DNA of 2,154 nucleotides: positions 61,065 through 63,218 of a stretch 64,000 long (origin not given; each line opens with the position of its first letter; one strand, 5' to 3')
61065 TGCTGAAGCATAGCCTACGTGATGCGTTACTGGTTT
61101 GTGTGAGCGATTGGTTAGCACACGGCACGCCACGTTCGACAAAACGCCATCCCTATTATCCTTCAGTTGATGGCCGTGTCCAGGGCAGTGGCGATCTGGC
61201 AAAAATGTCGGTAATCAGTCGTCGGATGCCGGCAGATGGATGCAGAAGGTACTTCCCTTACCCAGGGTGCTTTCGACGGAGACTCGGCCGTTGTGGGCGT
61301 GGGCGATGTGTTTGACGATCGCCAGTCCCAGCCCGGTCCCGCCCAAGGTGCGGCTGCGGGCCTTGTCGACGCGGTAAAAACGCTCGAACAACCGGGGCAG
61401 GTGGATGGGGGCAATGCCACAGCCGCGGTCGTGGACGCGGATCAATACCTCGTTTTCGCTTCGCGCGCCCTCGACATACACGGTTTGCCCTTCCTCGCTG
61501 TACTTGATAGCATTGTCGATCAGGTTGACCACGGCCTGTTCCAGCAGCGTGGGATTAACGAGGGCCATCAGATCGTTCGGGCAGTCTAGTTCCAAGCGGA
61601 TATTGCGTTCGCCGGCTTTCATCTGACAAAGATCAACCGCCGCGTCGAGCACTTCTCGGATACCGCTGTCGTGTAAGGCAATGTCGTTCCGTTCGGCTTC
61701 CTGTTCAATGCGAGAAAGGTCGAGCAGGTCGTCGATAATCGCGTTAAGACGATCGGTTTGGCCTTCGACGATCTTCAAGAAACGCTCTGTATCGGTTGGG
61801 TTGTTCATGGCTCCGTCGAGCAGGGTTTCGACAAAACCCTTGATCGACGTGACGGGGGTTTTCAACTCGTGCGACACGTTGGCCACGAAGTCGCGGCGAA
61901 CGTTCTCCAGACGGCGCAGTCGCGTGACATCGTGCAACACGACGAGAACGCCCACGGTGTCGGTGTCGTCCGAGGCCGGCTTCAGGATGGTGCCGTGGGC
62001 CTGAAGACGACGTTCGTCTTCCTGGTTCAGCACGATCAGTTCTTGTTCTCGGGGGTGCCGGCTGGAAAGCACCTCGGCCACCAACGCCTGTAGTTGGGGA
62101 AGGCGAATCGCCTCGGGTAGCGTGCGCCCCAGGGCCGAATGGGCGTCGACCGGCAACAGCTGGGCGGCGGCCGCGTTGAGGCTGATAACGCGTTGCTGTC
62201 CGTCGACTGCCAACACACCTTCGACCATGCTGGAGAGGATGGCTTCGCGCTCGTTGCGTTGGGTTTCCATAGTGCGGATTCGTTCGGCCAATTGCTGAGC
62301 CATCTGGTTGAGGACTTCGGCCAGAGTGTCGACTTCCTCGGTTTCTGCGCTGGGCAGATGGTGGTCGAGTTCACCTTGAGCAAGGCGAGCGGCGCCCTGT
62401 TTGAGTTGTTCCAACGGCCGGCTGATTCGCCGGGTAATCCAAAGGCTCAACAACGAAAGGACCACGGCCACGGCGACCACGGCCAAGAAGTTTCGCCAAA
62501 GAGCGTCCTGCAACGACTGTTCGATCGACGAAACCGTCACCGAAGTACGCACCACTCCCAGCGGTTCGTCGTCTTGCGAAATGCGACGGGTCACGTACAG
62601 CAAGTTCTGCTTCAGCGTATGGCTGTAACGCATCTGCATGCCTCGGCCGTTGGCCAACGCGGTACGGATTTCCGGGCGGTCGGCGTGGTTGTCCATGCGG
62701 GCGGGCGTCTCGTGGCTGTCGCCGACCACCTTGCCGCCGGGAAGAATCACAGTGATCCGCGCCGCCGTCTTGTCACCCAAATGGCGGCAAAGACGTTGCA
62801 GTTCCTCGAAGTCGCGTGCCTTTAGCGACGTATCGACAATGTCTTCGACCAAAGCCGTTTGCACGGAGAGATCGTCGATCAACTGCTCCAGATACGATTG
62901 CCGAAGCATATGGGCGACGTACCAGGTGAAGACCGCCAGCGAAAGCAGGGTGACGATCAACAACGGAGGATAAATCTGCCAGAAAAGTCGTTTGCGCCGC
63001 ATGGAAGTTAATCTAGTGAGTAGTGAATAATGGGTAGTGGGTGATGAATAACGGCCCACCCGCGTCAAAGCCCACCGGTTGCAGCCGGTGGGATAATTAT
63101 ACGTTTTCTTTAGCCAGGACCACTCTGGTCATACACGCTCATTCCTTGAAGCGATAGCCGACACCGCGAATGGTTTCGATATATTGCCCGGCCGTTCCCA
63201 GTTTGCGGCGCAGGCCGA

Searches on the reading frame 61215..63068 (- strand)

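Call 69: search_protein_families(library=ncbifam, proteins=[window:61215-63068:-], max_evalue=0.00001)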
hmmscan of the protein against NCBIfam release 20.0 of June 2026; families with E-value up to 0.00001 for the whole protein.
window:61215-63068:- (617 aa): 89 families (the best 25 are shown)
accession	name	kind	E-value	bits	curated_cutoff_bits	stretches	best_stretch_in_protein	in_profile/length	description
NF046044.1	PnpS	equivalog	4.2e-122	407.9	400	1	218-613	1-390/390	two-component system histidine kinase PnpS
NF033092.0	HK_WalK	equivalog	3.2e-114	382.6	725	1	38-613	15-593/594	cell wall metabolism sensor histidine kinase WalK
TIGR02966.1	phoR_proteo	equivalog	3.9e-94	315.4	334.2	1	271-612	5-333/333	phosphate regulon sensor histidine kinase PhoR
NF008468.0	PRK11360.1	equivalog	1.9e-70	238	646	1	144-615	149-609/616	two-component system sensor histidine kinase AtoS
NF053855.1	HisKinPhoRBctds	equivalog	1.1e-69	235.4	500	1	26-612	5-581/583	two-component system sensor histidine kinase PhoR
NF033093.1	HK_VicK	exception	2.1e-67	227.7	680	1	194-616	17-437/448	cell wall metabolism sensor histidine kinase VicK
NF045911.1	TCSHisKinNblS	equivalog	1.1e-61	209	1000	1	163-613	152-619/621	two-component system sensor histidine kinase NblS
NF040691.1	MtrAB_MtrB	equivalog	3.3e-61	207.8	450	2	379-615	259-493/507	MtrAB system histidine kinase MtrB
NF008235.0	PRK11006.1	equivalog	3.3e-60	204.2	390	1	246-614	72-423/431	phosphate regulon sensor histidine kinase PhoR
NF008312.0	PRK11100.1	equivalog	5.2e-59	200.3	356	2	392-614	257-474/477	two-component system sensor histidine kinase CreC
TIGR01386.1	cztS_silS_copS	subfamily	8.6e-56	189.8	292.55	2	385-613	232-457/457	heavy metal sensor histidine kinase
NF041210.1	his_kin_PieS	equivalog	9.2e-56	189.8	850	2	383-616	242-472/474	two component system sensor histidine kinase PieS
NF041735.1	hist_kin_RppB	equivalog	1.3e-54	185.7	400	1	392-613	217-438/438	two-component system sensor histidine kinase RppB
NF012163.2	BaeS_SmeS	equivalog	6.7e-52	176.9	500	2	383-602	232-447/457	sensor histidine kinase efflux regulator BaeS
NF047874.1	MASE3_PAS_HK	subfamily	1.2e-48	166.4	560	1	203-614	216-625/655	MASE3 domain-containing sensor histidine kinase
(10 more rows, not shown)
